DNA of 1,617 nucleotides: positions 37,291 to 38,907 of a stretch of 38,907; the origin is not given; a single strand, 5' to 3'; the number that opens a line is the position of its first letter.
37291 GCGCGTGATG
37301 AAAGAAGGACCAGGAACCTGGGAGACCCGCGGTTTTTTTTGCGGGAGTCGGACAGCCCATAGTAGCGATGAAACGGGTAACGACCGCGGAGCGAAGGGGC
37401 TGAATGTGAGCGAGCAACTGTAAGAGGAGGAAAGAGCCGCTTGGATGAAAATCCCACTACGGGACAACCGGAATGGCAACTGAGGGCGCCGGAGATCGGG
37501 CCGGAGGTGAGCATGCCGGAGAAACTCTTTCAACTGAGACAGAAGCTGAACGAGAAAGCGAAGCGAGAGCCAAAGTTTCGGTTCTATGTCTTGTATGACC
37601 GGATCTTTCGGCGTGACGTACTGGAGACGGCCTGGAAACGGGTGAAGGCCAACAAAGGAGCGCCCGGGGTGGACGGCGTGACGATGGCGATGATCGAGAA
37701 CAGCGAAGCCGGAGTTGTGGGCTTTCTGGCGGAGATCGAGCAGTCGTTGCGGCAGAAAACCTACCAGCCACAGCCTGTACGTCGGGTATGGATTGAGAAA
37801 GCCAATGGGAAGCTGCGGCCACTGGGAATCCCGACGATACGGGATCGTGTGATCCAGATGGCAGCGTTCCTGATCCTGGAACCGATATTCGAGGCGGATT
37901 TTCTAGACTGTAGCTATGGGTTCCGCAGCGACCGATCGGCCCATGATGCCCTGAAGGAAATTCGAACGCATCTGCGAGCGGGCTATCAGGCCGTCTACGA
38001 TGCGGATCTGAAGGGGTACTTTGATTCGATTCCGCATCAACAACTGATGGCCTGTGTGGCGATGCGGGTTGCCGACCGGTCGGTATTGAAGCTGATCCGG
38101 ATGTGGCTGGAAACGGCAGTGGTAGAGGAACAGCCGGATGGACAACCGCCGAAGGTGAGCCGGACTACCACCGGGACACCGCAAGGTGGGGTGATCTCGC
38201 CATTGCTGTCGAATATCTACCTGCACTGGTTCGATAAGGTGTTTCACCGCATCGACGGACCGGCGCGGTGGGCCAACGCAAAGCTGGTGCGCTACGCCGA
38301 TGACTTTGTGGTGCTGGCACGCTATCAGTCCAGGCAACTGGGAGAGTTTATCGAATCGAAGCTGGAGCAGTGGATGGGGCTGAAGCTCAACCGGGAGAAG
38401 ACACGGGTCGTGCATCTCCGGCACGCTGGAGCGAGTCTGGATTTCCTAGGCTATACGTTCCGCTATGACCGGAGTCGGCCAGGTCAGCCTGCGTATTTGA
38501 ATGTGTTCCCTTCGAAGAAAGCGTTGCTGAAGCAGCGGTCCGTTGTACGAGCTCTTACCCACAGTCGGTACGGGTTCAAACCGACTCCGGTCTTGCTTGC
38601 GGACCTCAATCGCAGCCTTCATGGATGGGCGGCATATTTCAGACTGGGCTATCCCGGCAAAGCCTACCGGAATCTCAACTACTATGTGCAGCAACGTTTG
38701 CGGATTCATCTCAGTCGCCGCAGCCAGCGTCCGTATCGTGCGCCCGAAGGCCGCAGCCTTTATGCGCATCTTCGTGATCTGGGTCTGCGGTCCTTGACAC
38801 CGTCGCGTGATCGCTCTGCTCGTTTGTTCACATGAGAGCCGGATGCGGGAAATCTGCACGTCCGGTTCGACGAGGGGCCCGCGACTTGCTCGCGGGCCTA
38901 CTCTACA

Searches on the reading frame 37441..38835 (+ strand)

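Call 97: search_protein_families(library=pfam, proteins=[window:37441-38835:+], max_evalue=0.001)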
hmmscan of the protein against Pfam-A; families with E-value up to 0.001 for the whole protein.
window:37441-38835:+ (464 aa): 2 families
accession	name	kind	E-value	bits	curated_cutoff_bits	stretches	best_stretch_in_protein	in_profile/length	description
PF00078.32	RVT_1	-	1.3e-35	123.4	29.6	1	118-340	1-205/205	Reverse transcriptase (RNA-dependent DNA polymerase)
PF08388.16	GIIM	-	5.1e-09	36.4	23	1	369-432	8-71/80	Group II intron, maturase-specific domain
